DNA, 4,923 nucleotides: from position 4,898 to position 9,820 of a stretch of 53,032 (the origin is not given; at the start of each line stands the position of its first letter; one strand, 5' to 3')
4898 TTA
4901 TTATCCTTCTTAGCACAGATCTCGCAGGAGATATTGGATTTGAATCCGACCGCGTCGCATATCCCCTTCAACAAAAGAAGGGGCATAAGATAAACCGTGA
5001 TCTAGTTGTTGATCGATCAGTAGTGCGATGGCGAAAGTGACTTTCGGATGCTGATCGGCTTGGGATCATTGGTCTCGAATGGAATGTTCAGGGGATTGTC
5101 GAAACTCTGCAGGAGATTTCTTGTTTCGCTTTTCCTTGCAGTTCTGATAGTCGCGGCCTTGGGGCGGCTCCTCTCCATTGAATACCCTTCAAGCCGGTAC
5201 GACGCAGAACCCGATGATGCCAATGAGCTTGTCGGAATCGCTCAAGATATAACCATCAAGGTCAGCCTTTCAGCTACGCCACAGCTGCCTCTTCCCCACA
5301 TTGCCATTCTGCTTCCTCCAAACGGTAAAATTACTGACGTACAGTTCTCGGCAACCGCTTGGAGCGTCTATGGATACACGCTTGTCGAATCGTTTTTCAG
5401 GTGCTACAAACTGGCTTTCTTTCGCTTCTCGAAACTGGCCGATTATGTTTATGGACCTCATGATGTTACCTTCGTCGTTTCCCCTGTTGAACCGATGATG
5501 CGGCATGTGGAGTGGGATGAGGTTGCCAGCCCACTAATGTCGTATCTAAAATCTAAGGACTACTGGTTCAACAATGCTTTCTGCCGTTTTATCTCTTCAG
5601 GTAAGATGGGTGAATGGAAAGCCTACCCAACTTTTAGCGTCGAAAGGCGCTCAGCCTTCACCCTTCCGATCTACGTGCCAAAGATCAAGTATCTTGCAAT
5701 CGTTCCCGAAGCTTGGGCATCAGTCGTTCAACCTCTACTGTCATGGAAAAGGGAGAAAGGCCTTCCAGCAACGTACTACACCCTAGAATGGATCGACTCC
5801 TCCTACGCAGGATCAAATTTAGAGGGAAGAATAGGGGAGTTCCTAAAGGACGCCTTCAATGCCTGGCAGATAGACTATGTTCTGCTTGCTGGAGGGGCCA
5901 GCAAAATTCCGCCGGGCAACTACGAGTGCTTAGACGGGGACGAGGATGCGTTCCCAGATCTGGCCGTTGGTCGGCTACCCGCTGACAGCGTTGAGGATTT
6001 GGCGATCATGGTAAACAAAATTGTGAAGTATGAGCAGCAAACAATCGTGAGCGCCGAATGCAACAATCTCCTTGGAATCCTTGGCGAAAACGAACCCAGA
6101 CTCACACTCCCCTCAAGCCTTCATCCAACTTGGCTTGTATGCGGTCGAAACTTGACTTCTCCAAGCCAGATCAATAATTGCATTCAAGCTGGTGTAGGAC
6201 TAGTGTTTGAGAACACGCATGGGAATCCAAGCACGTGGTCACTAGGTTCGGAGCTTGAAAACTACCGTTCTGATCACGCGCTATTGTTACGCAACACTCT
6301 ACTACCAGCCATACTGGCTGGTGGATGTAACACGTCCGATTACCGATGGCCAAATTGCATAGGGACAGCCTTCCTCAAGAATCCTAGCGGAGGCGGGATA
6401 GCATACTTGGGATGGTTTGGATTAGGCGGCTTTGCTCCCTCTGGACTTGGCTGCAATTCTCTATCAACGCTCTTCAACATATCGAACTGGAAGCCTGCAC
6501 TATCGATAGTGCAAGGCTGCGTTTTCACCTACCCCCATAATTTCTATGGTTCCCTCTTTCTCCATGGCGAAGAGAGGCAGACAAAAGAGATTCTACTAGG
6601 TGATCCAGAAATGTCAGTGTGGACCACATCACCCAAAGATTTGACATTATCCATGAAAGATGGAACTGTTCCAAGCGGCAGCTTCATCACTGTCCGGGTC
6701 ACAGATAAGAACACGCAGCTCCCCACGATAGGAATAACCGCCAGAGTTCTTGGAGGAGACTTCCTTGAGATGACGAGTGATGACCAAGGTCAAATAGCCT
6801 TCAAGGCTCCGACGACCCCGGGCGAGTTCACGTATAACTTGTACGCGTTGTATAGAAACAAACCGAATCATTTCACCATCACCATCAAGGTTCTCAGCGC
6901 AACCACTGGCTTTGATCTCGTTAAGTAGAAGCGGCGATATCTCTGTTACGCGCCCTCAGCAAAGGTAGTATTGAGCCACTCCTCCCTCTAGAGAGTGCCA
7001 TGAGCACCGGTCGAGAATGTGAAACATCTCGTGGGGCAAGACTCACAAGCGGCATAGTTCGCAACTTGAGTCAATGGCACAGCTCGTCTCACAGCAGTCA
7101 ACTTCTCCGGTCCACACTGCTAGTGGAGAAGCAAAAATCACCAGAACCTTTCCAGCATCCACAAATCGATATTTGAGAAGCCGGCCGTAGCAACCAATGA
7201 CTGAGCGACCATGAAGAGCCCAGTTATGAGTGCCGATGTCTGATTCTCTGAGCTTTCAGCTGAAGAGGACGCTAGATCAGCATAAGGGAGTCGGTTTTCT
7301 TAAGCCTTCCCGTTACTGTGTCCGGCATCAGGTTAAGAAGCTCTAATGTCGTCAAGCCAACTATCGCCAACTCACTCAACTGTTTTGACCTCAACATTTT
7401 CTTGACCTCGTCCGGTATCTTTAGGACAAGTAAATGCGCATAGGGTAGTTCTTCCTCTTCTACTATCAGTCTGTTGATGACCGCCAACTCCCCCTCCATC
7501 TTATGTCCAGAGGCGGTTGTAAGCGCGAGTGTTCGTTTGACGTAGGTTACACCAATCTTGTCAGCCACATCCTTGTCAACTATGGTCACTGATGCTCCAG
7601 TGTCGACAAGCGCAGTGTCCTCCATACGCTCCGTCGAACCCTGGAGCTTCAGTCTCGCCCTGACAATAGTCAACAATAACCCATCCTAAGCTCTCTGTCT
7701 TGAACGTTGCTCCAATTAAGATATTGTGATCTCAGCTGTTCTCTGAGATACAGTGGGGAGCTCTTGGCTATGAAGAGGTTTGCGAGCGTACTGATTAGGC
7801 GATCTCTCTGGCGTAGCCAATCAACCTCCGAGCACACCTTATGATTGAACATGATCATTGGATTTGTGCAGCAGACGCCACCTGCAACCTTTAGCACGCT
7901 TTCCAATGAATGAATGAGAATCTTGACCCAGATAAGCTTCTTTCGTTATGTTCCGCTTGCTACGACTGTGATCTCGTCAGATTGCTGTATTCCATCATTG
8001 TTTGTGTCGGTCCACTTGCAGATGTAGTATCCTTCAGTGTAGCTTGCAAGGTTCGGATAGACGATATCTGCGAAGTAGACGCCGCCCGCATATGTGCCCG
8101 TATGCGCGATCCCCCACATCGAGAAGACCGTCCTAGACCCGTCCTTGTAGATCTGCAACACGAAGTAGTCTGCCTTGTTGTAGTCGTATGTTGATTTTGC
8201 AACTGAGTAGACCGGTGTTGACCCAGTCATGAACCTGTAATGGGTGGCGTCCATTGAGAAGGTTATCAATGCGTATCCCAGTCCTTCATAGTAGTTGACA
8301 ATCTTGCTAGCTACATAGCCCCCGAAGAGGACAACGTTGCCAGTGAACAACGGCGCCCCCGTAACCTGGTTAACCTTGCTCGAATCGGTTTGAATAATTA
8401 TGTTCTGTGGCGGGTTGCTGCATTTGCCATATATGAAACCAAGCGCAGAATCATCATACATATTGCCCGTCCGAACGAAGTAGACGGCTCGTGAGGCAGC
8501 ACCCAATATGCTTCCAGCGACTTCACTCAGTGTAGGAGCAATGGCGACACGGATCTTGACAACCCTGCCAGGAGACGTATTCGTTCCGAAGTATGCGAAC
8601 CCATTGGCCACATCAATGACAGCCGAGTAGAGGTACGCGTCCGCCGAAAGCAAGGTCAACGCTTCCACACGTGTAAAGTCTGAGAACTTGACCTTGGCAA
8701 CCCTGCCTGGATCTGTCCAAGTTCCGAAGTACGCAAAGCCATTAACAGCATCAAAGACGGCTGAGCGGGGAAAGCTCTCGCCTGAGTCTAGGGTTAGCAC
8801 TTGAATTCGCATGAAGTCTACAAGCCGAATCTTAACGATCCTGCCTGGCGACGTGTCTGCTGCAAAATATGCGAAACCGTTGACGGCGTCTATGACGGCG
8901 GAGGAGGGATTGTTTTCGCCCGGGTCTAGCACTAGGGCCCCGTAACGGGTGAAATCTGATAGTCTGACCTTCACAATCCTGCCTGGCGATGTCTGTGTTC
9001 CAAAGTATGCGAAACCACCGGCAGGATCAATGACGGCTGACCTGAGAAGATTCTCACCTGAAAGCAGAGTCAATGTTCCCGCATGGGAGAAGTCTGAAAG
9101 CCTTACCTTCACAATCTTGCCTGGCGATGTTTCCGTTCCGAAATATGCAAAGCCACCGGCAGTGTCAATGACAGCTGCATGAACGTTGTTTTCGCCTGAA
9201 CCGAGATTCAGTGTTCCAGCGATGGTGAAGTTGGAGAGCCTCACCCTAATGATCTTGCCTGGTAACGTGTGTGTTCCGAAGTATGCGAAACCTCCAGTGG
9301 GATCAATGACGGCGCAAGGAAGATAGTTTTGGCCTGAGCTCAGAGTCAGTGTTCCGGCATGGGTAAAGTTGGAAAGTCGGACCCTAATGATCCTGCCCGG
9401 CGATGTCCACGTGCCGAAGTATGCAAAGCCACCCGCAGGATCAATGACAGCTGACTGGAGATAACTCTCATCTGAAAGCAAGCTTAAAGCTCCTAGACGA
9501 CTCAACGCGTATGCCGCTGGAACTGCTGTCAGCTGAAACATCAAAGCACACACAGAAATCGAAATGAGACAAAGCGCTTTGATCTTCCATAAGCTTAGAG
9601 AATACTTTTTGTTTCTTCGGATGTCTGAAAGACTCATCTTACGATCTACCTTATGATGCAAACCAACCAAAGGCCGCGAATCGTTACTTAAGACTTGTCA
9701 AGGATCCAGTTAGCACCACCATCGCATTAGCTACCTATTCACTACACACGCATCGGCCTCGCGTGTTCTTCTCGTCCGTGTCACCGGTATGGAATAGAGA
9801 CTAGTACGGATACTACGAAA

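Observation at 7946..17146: A portable ~190-aa domain shared by four neighbouring secreted proteins with unrelated partner domains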

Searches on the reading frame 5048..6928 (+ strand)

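Call 3: search_protein_families(library=pfam, proteins=[window:5048-6928:+], max_evalue=0.1)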
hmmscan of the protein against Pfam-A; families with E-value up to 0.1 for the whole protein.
window:5048-6928:+ (626 aa): 1 family
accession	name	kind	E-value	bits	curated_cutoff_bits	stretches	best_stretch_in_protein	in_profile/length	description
PF01364.23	Peptidase_C25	-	1.5e-33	117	23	1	215-523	1-373/374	Peptidase family C25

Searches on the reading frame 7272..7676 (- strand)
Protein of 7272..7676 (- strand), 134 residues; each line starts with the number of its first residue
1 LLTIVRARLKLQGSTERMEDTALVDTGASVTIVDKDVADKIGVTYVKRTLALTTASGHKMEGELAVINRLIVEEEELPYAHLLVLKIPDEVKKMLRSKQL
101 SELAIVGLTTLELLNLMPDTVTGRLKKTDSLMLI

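Call 36: search_protein_families(library=pfam, proteins=[window:7272-7676:-], max_evalue=0.001)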
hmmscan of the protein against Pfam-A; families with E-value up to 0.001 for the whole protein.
window:7272-7676:- (134 aa): 2 families
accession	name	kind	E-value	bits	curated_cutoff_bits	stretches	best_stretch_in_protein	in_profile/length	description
PF13975.11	gag-asp_proteas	-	8.6e-09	36.3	28.2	1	21-86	11-77/92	gag-polyprotein putative aspartyl protease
PF13650.11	Asp_protease_2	-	1e-07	33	24.3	1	21-86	11-77/90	Aspartyl protease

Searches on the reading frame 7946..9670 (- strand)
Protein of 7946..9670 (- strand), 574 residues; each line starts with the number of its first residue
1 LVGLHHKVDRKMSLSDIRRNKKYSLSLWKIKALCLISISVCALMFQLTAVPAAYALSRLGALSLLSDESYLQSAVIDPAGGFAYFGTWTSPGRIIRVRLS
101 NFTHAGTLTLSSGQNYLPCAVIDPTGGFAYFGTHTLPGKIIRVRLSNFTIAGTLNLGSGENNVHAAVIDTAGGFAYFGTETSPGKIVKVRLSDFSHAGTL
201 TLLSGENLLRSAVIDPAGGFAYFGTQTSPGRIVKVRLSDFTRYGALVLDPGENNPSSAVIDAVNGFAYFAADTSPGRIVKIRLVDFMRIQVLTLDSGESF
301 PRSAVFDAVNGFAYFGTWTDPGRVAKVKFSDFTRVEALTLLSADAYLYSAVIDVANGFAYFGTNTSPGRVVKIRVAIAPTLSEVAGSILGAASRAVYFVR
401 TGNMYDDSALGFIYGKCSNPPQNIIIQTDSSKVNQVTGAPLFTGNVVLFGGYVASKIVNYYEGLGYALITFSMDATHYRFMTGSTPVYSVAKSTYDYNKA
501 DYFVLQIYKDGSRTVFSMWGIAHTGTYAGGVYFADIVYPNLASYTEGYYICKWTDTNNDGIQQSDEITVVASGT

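Call 3: search_protein_families(library=pfam, proteins=[window:7946-9670:-], max_evalue=0.1)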
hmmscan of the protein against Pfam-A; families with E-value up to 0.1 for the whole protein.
window:7946-9670:- (574 aa): 1 family
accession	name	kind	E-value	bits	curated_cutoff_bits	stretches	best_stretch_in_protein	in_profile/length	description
PF22904.2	NOMO1-like_2nd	-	0.045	14.3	27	0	67-87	31-51/90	BOS complex subunit NOMO1-like, second beta sandwich domain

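Call 17: search_protein_families(library=ncbifam, proteins=[window:7946-9670:-], max_evalue=1)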
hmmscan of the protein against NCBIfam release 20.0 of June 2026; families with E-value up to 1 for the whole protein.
window:7946-9670:- (574 aa): 0 families

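Call 88: search_protein_families(library=phrogs, proteins=[window:7946-9670:-], max_evalue=0.01)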
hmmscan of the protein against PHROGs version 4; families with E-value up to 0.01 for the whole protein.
window:7946-9670:- (574 aa): 1 family
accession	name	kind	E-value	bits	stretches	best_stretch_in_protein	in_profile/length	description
phrog_2762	-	unknown function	5e-05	24.4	0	264-285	33-54/73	-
